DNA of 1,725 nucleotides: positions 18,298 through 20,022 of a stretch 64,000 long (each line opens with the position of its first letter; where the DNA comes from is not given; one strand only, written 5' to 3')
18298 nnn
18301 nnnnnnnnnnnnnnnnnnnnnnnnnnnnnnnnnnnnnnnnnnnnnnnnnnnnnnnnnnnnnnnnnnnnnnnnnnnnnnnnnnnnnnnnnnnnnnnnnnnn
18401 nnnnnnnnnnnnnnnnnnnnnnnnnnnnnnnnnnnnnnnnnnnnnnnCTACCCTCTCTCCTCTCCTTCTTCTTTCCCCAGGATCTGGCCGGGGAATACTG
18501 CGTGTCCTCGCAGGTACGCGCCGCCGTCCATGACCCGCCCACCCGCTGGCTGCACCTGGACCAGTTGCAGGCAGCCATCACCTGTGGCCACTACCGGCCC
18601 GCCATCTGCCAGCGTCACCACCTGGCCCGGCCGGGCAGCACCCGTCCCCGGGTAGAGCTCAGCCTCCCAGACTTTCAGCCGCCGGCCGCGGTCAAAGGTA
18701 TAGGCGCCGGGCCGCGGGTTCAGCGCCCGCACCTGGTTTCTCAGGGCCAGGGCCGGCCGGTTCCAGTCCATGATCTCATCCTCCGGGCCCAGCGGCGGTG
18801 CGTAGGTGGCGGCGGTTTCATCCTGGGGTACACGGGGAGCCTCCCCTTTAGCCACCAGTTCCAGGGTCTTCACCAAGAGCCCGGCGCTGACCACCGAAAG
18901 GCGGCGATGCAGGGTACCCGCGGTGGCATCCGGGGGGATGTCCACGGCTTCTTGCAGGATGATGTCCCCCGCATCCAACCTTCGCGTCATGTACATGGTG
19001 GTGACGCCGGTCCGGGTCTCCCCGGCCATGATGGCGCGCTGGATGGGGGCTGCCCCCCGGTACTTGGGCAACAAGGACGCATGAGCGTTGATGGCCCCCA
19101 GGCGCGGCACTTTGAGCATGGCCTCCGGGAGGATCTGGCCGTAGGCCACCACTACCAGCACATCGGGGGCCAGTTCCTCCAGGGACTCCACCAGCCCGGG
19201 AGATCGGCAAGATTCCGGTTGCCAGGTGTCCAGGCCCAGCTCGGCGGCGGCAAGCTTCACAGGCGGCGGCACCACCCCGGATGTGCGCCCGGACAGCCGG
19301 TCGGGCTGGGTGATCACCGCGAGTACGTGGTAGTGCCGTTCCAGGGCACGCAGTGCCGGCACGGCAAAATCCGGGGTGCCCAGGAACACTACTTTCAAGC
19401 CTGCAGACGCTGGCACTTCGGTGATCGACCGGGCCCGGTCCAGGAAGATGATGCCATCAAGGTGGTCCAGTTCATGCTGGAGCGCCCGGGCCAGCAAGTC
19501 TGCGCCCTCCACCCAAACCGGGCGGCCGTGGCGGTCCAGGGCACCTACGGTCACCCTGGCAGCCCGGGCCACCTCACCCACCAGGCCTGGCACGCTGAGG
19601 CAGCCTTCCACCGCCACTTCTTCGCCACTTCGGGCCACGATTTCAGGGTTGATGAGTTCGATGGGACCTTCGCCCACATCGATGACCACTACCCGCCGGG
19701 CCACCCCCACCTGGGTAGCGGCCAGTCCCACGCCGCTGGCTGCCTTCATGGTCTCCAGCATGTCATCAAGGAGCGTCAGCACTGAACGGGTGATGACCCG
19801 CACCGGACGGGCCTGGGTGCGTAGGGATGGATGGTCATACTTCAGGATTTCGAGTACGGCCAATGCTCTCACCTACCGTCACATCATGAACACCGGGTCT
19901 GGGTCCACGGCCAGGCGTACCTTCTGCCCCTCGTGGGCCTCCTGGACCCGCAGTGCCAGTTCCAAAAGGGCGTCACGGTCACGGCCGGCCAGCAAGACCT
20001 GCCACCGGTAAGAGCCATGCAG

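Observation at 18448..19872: def and fmt encoded as a single uninterrupted reading frame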

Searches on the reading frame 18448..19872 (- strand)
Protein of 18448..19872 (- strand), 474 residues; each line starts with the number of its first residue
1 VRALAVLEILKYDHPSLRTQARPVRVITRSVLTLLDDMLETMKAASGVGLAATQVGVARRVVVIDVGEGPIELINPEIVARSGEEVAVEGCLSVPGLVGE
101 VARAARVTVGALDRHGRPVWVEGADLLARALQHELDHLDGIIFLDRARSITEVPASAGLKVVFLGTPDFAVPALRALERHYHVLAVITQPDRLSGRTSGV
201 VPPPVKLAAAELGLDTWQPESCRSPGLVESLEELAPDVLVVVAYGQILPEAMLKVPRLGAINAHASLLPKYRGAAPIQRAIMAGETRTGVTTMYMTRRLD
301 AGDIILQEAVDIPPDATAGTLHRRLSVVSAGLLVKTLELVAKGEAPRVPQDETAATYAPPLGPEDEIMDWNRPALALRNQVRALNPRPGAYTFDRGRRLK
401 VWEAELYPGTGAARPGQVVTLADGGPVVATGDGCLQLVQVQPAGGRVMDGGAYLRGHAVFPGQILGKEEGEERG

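Call 3: search_protein_families(library=pfam, proteins=[window:18448-19872:-])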
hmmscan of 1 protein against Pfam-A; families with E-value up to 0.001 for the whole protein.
window:18448-19872:- (474 aa): 3 families
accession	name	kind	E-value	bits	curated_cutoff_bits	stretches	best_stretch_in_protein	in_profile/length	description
PF01327.26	Pep_deformylase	-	1.4e-45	155.1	22.8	1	7-150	2-153/156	Polypeptide deformylase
PF00551.24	Formyl_trans_N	-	1e-40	139.9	26.1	1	160-335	2-179/181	Formyl transferase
PF02911.23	Formyl_trans_C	-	8.3e-25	87.3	21.1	1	362-457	3-99/100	Formyl transferase, C-terminal domain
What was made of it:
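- On Methionyl-tRNA formyltransferase (TIGR00460 equivalog): PF02911, E 8e-25 (call 3).
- Checked: Pfam (call 3): Pep_deformylase, residues 7-150, E 1.4e-45; Formyl_trans_N, 160-335, E 1e-40; Formyl_trans_C, 362-457, E 8e-25.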

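Call 4: search_protein_families(library=ncbifam, proteins=[window:18448-19872:-])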
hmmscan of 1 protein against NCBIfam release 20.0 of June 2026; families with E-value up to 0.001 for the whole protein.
window:18448-19872:- (474 aa): 13 families
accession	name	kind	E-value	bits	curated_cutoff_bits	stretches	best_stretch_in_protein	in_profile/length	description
TIGR00460.1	fmt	equivalog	5e-84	282.1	201.5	1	159-458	1-305/315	methionyl-tRNA formyltransferase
NF005998.1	PRK08125.1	equivalog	3e-54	184.5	777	1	161-464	3-303/649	bifunctional UDP-4-amino-4-deoxy-L-arabinose formyltransferase/UDP-glucuronic acid oxidase ArnA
NF005414.0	PRK06988.1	equivalog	7e-51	173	316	1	200-437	42-282/311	formyltransferase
NF001159.1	PRK00150.1-3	subfamily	5.5e-44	149.6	125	1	6-150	2-153/167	peptide deformylase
TIGR00079.1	pept_deformyl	equivalog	8.4e-44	149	103.95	1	7-148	2-148/161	peptide deformylase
NF009484.0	PRK12846.1-5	equivalog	3e-32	111.6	190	1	5-147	2-147/165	peptide deformylase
NF009483.0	PRK12846.1-4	equivalog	1.6e-27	96.4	267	1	6-146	3-155/193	peptide deformylase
NF011189.0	PRK14595.1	equivalog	3.7e-25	88.5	232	1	5-150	2-149/162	peptide deformylase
NF006670.0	PRK09218.1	equivalog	5.5e-22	78.2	162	1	13-142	8-135/136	peptide deformylase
TIGR00639.1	PurN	equivalog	1.7e-18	66.8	150.1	1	227-344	71-188/192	phosphoribosylglycinamide formyltransferase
NF004684.0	PRK06027.1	subfamily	2.1e-15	57.2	223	1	227-340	157-270/286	formyltetrahydrofolate deformylase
TIGR00655.1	PurU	equivalog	5.4e-14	52.5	285.95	1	228-339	153-264/280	formyltetrahydrofolate deformylase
NF005755.0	PRK07579.1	equivalog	1.1e-05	25.4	238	1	244-343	74-170/245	dTDP-4-amino-4,6-dideoxyglucose formyltransferase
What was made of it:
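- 18448..19863 (-): def-fmt coding sequence: 471 codons from TTG 19863 plus the TAG stop at 18450..18448. It encodes a bifunctional peptide deformylase / methionyl-tRNA formyltransferase. Pfam and NCBIfam hits in calls 3 and 4.
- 19396..19398 (-): TTG codon for Leu156 (Leu159 in the 474-aa numbering), at the position of Fmt Met1. Most likely an ordinary Leu codon. TIGR00460 model position 1 aligns here (call 4).
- On Peptide deformylase (PF01327 / TIGR00079): TIGR00079 scores 149 bits against 103.95 (calls 3, 4).
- On Methionyl-tRNA formyltransferase (TIGR00460 equivalog): 282.1 bits against 201.5, model positions 1-305 of 315, starting exactly at the junction codon (call 4).
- Closest known: ArnA, and 10-formyl-THF dehydrogenase. 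Different: The window protein is not a member of either family: it scores 184 bits against ArnA's cut-off of 777 (call 4).
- Checked: NCBIfam (call 4): TIGR00460 fmt, 282 bits against a cut-off of 201.5, starting at model position 1 at residue 159; TIGR00079 pept_deformyl, 149 bits against 104.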

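Call 6: find_homologous_proteins(query=window:18448-19872:-, max_evalue=1e-20)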
Query window:18448-19872:- (474 aa): 7961 proteins with E <= 1e-20 among 8000 candidates; the best 120 are listed.
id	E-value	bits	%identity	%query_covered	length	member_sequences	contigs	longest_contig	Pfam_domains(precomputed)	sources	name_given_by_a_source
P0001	0.0e+0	1023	100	99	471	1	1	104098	PF01327.27,PF00551.25,PF02911.24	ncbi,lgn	ncbi:MAG: methionyl-tRNA formyltransferase [Bacillota bacterium]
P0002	3.1e-216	737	74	99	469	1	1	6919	PF01327.27,PF00551.25,PF02911.24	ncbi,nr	ncbi:MAG TPA: methionyl-tRNA formyltransferase [Clostridiales bacterium UBA8153]|nr:methionyl-tRNA f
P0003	1.4e-213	728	73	99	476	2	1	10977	PF01327.27,PF00551.25,PF02911.24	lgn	-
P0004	1.8e-208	711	72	99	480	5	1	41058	PF01327.27,PF00551.25,PF02911.24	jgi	jgi:methionyl-tRNA formyltransferase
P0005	1.4e-155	537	57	97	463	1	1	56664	PF01327.27,PF00551.25,PF02911.24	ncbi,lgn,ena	-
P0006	1.5e-155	537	56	98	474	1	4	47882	PF01327.27,PF00551.25,PF02911.24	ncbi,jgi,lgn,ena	-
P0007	2.2e-153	530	55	97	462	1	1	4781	PF01327.27,PF00551.25,PF02911.24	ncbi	-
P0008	2.6e-147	510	57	97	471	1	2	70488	PF01327.27,PF00551.25,PF02911.24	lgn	-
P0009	2.6e-146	507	53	96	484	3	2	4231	PF01327.27,PF00551.25,PF02911.24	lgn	-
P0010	2.1e-142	494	52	98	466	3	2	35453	PF01327.27,PF00551.25,PF02911.24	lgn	-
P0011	4.7e-142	493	53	98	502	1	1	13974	PF01327.27,PF00551.25,PF02911.24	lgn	-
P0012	2.0e-140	487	54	97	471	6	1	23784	PF01327.27,PF00551.25,PF02911.24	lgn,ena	-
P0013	3.5e-140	486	52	97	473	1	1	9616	PF01327.27,PF00551.25,PF02911.24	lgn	-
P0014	4.0e-140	486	55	97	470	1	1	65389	PF01327.27,PF00551.25,PF02911.24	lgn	-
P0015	8.0e-140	485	54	98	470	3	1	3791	PF01327.27,PF00551.25,PF02911.24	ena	-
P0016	2.1e-139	484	55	97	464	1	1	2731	PF01327.27,PF00551.25,PF02911.24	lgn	-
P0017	3.5e-139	483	52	98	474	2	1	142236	PF01327.27,PF00551.25,PF02911.24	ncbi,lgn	ncbi:MAG: methionyl-tRNA formyltransferase [Ignavibacteriales bacterium]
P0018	8.6e-139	482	54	97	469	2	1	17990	PF01327.27,PF00551.25,PF02911.24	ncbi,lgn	ncbi:MAG: methionyl-tRNA formyltransferase [Chloroflexota bacterium]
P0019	9.3e-138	478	52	98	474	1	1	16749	PF01327.27,PF00551.25,PF02911.24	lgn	-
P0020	3.5e-137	477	49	97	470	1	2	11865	PF01327.27,PF00551.25,PF02911.24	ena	-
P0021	4.4e-137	476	52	97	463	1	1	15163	PF01327.27,PF00551.25,PF02911.24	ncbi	-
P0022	1.3e-136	475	51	96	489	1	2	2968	PF01327.27,PF00551.25,PF02911.24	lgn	-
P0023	4.9e-136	473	54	98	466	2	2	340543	PF01327.27,PF00551.25,PF02911.24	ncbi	ncbi:MAG: methionyl-tRNA formyltransferase [Bacillota bacterium]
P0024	3.4e-135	470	52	97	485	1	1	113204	PF01327.27,PF00551.25,PF02911.24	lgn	-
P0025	1.4e-134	468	53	96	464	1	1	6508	PF01327.27,PF00551.25,PF02911.24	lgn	-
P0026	4.0e-134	466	53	98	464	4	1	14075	PF01327.27,PF00551.25,PF02911.24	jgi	jgi:methionyl-tRNA formyltransferase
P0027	4.2e-133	463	50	96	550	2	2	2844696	PF01327.27,PF00551.25,PF02911.24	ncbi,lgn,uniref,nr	ncbi:methionyl-tRNA formyltransferase [Thermaerobacter marianensis DSM 12885]|uniref:Multifunctional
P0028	1.4e-132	461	53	97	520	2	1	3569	PF01327.27,PF00551.25,PF02911.24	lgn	-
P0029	1.5e-132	461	53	96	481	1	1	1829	PF01327.27,PF00551.25,PF02911.24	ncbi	ncbi:MAG TPA: methionyl-tRNA formyltransferase, partial [Thermaerobacter sp.]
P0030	5.8e-132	459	52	97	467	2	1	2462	PF01327.27,PF00551.25,PF02911.24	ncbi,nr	ncbi:MAG: methionyl-tRNA formyltransferase [Clostridia bacterium]|nr:methionyl-tRNA formyltransferas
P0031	9.8e-132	459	53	95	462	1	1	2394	PF01327.27,PF00551.25,PF02911.24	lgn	-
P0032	5.5e-131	456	50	96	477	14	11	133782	PF01327.27,PF00551.25,PF02911.24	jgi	jgi:methionyl-tRNA formyltransferase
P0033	6.4e-131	456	58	82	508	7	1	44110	PF01327.27,PF00551.25,PF02911.24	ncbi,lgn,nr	ncbi:MAG: methionyl-tRNA formyltransferase [Firmicutes bacterium]|nr:methionyl-tRNA formyltransferas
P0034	1.9e-130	454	50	96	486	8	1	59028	PF01327.27,PF00551.25,PF02911.24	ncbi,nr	ncbi:MAG TPA: methionyl-tRNA formyltransferase [Firmicutes bacterium]|nr:methionyl-tRNA formyltransf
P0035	3.3e-130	454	53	97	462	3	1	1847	PF01327.27,PF00551.25,PF02911.24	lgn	-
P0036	6.0e-130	453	50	97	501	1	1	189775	PF01327.27,PF00551.25,PF02911.24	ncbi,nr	ncbi:MAG: methionyl-tRNA formyltransferase [Bacillota bacterium]|nr:methionyl-tRNA formyltransferase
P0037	7.3e-130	452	52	96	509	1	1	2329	PF01327.27,PF00551.25,PF02911.24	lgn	-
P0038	7.8e-129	449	58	83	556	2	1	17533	PF01327.27,PF00551.25,PF02911.24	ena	-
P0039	1.2e-128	448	49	96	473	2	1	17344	PF01327.27,PF00551.25,PF02911.24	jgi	-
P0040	2.2e-128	447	48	96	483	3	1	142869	PF01327.27,PF00551.25,PF02911.24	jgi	-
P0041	2.3e-128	447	49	96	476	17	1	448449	PF01327.27,PF00551.25,PF02911.24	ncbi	ncbi:MAG: methionyl-tRNA formyltransferase [Bacillota bacterium]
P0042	2.4e-128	447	48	96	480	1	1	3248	PF01327.27,PF00551.25,PF02911.24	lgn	-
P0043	1.7e-127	445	51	97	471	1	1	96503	PF01327.27,PF00551.25,PF02911.24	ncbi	ncbi:MAG: methionyl-tRNA formyltransferase [Bacillota bacterium]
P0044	2.0e-127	444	49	96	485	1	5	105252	PF01327.27,PF00551.25,PF02911.24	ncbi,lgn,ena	-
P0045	1.9e-126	441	48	98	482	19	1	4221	PF01327.27,PF00551.25,PF02911.24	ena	-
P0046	2.1e-126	441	49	97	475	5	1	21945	PF01327.27,PF00551.25,PF02911.24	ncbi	-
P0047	5.1e-126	440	49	97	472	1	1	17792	PF01327.27,PF00551.25,PF02911.24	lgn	-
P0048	6.6e-126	439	49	96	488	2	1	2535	PF01327.27,PF00551.25,PF02911.24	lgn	-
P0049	7.9e-126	439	48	97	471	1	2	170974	PF01327.27,PF00551.25,PF02911.24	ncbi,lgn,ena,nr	ncbi:MAG TPA: methionyl-tRNA formyltransferase [Firmicutes bacterium]|nr:methionyl-tRNA formyltransf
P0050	8.8e-126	439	49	98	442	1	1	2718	PF01327.27,PF00551.25,PF02911.24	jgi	-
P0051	1.1e-125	439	58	83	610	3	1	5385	PF01327.27,PF00551.25,PF02911.24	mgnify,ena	mgnify:CR=1 FL=1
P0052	8.6e-125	436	48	97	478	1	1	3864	PF01327.27,PF00551.25,PF02911.24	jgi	-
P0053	1.5e-124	435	50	97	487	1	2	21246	PF01327.27,PF00551.25,PF02911.24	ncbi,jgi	-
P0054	4.5e-124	433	50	97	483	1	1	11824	PF01327.27,PF00551.25,PF02911.24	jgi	jgi:methionyl-tRNA formyltransferase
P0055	1.4e-123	432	48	97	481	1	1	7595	PF01327.27,PF00551.25,PF02911.24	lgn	-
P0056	2.2e-123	431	55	90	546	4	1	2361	PF01327.27,PF00551.25,PF02911.24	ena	-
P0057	3.2e-123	431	48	97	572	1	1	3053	PF01327.27,PF00551.25,PF02911.24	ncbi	-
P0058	3.8e-123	430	48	98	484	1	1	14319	PF01327.27,PF00551.25,PF02911.24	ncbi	-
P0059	4.0e-123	430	49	97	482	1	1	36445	PF01327.27,PF00551.25,PF02911.24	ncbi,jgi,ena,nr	ncbi:MAG TPA: methionyl-tRNA formyltransferase [Clostridiales bacterium]|nr:methionyl-tRNA formyltra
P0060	1.1e-122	429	49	97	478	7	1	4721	PF01327.27,PF00551.25,PF02911.24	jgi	jgi:methionyl-tRNA formyltransferase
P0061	3.4e-122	427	47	96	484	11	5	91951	PF01327.27,PF00551.25,PF02911.24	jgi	jgi:methionyl-tRNA formyltransferase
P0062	7.3e-122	426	50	97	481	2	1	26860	PF01327.27,PF00551.25,PF02911.24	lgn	-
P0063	1.1e-121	425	45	95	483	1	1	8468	PF01327.27,PF00551.25,PF02911.24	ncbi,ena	-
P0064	3.0e-121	424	48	96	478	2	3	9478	PF01327.27,PF00551.25,PF02911.24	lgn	-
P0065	6.7e-121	423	50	91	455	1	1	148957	PF01327.27,PF00551.25,PF02911.24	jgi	jgi:methionyl-tRNA formyltransferase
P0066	9.3e-121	422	47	95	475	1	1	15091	PF01327.27,PF00551.25,PF02911.24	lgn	-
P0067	1.2e-120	422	49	97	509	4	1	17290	PF01327.27,PF00551.25,PF02911.24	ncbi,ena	-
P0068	6.7e-119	416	49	93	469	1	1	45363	PF01327.27,PF00551.25,PF02911.24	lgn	-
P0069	6.0e-118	413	47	96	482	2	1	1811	PF01327.27,PF00551.25,PF02911.24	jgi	jgi:methionyl-tRNA formyltransferase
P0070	8.3e-118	413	45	96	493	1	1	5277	PF01327.27,PF00551.25,PF02911.24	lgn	-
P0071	1.3e-117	412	47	99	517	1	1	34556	PF01327.27,PF00551.25,PF02911.24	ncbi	-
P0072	2.3e-117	411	46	97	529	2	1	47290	PF01327.27,PF00551.25,PF02911.24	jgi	-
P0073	7.6e-117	409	45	96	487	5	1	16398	PF01327.27,PF00551.25,PF02911.24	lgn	-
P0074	9.2e-117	409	48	67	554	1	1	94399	PF01327.27,PF00551.25,PF02911.24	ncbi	-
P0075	1.0e-115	406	47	96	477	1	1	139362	PF01327.27,PF00551.25,PF02911.24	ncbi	-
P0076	8.6e-115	403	46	98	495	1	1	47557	PF01327.27,PF00551.25,PF02911.24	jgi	-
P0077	1.9e-114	402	46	95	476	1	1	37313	PF01327.27,PF00551.25,PF02911.24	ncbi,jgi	-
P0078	3.9e-114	401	49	91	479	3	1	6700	PF01327.27,PF00551.25,PF02911.24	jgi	jgi:methionyl-tRNA formyltransferase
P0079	6.2e-114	400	46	97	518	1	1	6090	PF01327.27,PF00551.25,PF02911.24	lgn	-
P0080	9.1e-113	396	47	91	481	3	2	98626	PF01327.27,PF00551.25,PF02911.24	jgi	-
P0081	1.9e-112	395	49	97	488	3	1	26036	PF01327.27,PF00551.25,PF02911.24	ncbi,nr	ncbi:MAG: methionyl-tRNA formyltransferase [Actinomycetia bacterium]|nr:methionyl-tRNA formyltransfe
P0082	1.7e-111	392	51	95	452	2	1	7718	PF01327.27,PF00551.25,PF02911.24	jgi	-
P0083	1.1e-109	386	48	90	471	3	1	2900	PF01327.27,PF00551.25,PF02911.24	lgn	-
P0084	4.6e-109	384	46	94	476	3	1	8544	PF01327.27,PF00551.25,PF02911.24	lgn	-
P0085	4.8e-109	384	47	97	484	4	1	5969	PF01327.27,PF00551.25,PF02911.24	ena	-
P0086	5.5e-109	384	45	95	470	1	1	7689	PF01327.27,PF00551.25,PF02911.24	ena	-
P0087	6.1e-109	383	44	95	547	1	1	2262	PF01327.27,PF00551.25,PF02911.24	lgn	-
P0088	3.9e-108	381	45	95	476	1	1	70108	PF01327.27,PF00551.25,PF02911.24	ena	-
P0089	5.8e-108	380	49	97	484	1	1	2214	PF01327.27,PF00551.25,PF02911.24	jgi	jgi:methionyl-tRNA formyltransferase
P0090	1.1e-107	379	48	65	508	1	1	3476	PF01327.27,PF00551.25,PF02911.24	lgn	-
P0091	2.8e-107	378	45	95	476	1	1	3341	PF01327.27,PF00551.25,PF02911.24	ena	-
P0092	3.8e-107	377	45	95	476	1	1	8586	PF01327.27,PF00551.25,PF02911.24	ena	-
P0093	3.6e-106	374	44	98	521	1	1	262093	PF01327.27,PF00551.25,PF02911.24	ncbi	-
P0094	1.5e-105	372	49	94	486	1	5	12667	PF01327.27,PF00551.25,PF02911.24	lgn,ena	-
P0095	9.7e-105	370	43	98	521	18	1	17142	PF01327.27,PF00551.25,PF02911.24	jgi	jgi:methionyl-tRNA formyltransferase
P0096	1.9e-104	369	45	96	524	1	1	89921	PF01327.27,PF00551.25,PF02911.24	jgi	jgi:methionyl-tRNA formyltransferase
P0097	1.2e-103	366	44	97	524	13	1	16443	PF01327.27,PF00551.25,PF02911.24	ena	-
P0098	1.5e-102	362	43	95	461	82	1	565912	PF01327.27,PF00551.25,PF02911.24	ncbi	-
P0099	1.6e-101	359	45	98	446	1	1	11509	PF01327.27,PF00551.25,PF02911.24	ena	-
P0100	1.6e-101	359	43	98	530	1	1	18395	PF01327.27,PF00551.25,PF02911.24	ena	-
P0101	2.2e-101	359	57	65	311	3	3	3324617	PF00551.25,PF02911.24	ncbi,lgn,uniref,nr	ncbi:methionyl-tRNA formyltransferase [Moorella sp. Hama-1]|uniref:methionyl-tRNA formyltransferase 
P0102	2.2e-101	358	47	96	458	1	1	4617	PF01327.27,PF00551.25,PF02911.24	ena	-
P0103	3.7e-100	354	43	94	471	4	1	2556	PF01327.27,PF00551.25,PF02911.24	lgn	-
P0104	4.2e-99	351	42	98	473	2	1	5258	PF01327.27,PF00551.25,PF02911.24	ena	-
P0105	4.3e-99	351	43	94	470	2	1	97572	PF01327.27,PF00551.25,PF02911.24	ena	-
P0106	2.4e-98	348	55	65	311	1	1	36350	PF00551.25,PF02911.24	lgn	-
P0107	1.7e-97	346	45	96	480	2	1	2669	PF01327.27,PF00551.25,PF02911.24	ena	-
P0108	6.0e-96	341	54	65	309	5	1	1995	PF00551.25,PF02911.24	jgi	-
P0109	2.5e-95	339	41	97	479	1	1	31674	PF01327.27,PF00551.25,PF02911.24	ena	-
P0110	5.0e-95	338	54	65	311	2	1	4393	PF00551.25,PF02911.24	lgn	-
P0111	1.1e-93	333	53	65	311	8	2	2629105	PF00551.25,PF02911.24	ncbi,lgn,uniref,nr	ncbi:methionyl-tRNA formyltransferase [Neomoorella thermoacetica]|uniref:methionyl-tRNA formyltransf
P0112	3.4e-93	331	-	-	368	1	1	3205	PF00551.25,PF02911.24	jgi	-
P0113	1.0e-92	330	49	66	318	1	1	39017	PF00551.25,PF02911.24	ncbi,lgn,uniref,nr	ncbi:methionyl-tRNA formyltransferase [Desulfohalotomaculum tongense]|uniref:methionyl-tRNA formyltr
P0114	1.8e-92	329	50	65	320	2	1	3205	PF00551.25,PF02911.24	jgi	-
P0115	2.0e-92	329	53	65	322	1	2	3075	PF00551.25,PF02911.24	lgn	-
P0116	3.6e-92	328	52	65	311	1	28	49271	PF00551.25,PF02911.24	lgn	-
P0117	3.7e-92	328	56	66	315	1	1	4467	PF00551.25,PF02911.24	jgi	-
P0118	7.1e-91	324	54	65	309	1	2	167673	PF00551.25,PF02911.24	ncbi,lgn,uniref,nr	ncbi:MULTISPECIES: methionyl-tRNA formyltransferase [unclassified Carboxydocella]|uniref:methionyl-t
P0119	1.2e-90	323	51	66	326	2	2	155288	PF00551.25,PF02911.24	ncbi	-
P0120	1.3e-90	323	52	65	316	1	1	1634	PF00551.25,PF02911.24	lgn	-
